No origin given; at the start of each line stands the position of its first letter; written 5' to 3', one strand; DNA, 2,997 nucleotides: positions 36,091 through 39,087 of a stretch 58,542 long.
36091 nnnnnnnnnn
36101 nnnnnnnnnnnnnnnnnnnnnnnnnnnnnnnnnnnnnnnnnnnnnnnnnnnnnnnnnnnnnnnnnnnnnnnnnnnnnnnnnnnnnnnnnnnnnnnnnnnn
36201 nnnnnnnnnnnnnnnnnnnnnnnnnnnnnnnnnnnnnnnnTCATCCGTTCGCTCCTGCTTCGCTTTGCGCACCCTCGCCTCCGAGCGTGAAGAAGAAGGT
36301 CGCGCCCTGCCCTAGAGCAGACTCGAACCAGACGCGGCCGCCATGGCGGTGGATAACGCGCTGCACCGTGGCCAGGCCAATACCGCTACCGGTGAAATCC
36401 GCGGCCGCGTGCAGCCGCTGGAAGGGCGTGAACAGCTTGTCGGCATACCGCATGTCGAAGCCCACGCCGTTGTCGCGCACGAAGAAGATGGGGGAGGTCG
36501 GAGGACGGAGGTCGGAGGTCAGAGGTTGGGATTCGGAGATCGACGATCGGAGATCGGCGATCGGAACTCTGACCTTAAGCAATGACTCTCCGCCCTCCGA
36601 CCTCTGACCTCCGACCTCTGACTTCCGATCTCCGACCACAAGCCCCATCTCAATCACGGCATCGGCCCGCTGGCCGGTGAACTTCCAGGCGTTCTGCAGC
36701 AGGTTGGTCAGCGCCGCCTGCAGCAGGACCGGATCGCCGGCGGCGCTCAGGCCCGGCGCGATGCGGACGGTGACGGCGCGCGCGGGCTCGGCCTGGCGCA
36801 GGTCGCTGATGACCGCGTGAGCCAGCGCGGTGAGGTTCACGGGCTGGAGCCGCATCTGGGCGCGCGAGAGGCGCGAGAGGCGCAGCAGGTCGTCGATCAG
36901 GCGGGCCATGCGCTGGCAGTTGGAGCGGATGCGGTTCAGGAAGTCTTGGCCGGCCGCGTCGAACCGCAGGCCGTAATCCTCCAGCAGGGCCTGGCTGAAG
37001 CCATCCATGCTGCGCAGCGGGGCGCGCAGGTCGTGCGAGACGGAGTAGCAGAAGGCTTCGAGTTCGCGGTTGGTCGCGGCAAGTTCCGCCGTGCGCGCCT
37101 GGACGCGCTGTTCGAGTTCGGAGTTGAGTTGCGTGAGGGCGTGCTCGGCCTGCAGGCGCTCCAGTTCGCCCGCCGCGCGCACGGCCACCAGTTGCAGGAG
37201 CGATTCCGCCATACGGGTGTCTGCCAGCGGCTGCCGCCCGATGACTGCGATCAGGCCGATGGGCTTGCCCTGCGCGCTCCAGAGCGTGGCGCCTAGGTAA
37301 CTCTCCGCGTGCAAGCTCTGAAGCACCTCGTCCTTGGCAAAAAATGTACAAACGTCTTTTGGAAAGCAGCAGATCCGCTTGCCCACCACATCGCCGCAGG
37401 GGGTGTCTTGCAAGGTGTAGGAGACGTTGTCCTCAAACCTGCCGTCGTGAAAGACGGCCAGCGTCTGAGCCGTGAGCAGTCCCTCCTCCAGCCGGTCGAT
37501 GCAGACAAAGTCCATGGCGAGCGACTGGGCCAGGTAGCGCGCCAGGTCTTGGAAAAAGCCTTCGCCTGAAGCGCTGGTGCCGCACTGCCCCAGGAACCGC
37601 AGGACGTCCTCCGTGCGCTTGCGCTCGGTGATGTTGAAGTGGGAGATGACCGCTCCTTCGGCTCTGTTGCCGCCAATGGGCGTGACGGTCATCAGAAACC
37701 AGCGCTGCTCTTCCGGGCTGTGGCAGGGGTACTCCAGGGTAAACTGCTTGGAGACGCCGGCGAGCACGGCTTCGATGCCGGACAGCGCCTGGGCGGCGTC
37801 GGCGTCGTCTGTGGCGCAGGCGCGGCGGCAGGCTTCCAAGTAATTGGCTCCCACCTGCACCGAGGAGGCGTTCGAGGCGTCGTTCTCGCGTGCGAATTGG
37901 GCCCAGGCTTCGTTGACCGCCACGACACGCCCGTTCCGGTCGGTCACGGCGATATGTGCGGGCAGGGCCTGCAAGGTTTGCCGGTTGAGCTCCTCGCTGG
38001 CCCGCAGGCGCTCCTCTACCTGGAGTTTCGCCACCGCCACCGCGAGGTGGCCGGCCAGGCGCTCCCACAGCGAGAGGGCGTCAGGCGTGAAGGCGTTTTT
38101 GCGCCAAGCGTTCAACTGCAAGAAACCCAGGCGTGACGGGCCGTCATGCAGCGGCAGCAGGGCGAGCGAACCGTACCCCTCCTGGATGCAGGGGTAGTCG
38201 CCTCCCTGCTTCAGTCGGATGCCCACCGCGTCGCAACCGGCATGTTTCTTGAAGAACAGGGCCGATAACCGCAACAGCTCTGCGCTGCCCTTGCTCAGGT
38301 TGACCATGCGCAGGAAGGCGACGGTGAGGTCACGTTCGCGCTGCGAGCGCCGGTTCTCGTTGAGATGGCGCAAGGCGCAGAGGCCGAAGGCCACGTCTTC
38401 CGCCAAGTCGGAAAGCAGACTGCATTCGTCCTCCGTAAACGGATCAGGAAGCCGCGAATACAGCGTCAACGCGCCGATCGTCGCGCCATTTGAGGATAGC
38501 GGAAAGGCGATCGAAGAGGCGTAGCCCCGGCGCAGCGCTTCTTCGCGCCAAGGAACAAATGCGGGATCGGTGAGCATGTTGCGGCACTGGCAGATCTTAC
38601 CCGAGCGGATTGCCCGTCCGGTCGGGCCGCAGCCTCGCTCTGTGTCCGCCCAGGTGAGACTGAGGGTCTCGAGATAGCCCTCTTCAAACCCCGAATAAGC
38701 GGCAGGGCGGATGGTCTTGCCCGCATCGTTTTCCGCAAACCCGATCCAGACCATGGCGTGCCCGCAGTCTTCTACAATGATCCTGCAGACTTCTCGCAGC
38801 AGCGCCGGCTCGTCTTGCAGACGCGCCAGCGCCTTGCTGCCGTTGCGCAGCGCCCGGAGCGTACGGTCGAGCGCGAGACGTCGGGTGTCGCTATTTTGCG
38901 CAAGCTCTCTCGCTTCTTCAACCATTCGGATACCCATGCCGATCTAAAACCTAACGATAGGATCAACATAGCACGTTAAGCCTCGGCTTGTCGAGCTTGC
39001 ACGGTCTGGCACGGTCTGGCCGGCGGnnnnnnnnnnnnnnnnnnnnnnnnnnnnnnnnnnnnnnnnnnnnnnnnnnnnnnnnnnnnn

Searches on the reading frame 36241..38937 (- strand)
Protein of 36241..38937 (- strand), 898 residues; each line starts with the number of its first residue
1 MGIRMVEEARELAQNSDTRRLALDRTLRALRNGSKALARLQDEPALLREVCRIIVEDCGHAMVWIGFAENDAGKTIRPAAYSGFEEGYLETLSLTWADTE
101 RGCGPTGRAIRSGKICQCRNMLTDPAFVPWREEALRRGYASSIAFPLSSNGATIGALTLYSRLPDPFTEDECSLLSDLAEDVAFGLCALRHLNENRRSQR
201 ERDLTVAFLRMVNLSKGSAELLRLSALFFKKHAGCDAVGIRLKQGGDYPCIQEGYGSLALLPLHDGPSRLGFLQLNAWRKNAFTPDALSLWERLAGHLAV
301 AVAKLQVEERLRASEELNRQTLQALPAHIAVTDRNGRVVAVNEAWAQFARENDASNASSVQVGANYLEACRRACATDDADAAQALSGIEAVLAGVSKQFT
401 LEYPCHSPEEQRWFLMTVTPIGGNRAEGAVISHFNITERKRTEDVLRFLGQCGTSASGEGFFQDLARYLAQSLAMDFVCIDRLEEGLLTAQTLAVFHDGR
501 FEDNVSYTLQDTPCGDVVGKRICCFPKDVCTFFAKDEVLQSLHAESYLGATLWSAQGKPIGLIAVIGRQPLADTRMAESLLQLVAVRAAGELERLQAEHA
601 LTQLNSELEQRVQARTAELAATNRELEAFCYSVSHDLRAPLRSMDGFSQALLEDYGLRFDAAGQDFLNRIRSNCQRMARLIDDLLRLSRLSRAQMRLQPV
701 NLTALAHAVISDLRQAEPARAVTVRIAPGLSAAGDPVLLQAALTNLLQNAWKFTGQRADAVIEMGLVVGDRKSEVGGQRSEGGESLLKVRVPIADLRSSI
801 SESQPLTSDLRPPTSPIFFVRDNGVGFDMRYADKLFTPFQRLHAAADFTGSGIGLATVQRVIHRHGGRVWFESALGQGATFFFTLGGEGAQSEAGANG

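Call 14: search_protein_families(library=pfam, proteins=[window:36241-38937:-], max_evalue=0.00001)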
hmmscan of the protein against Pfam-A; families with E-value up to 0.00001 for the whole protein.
window:36241-38937:- (898 aa): 5 families
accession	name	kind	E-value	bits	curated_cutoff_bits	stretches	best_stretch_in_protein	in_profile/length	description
PF13185.12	GAF_2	-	2.7e-30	105.8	28.6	1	42-185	3-134/136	GAF domain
PF01590.32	GAF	-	1.9e-28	100.1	22.4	2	45-184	4-131/133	GAF domain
PF02518.31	HATPase_c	-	8.1e-17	62.1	26.4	1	818-885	40-107/111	Histidine kinase-, DNA gyrase B-, and HSP90-like ATPase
PF00512.31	HisKA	-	5.7e-13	49.2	26.9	1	628-690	4-63/66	His Kinase A (phospho-acceptor) domain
PF08448.16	PAS_4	-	7.4e-08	33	23.1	1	323-441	2-110/110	PAS fold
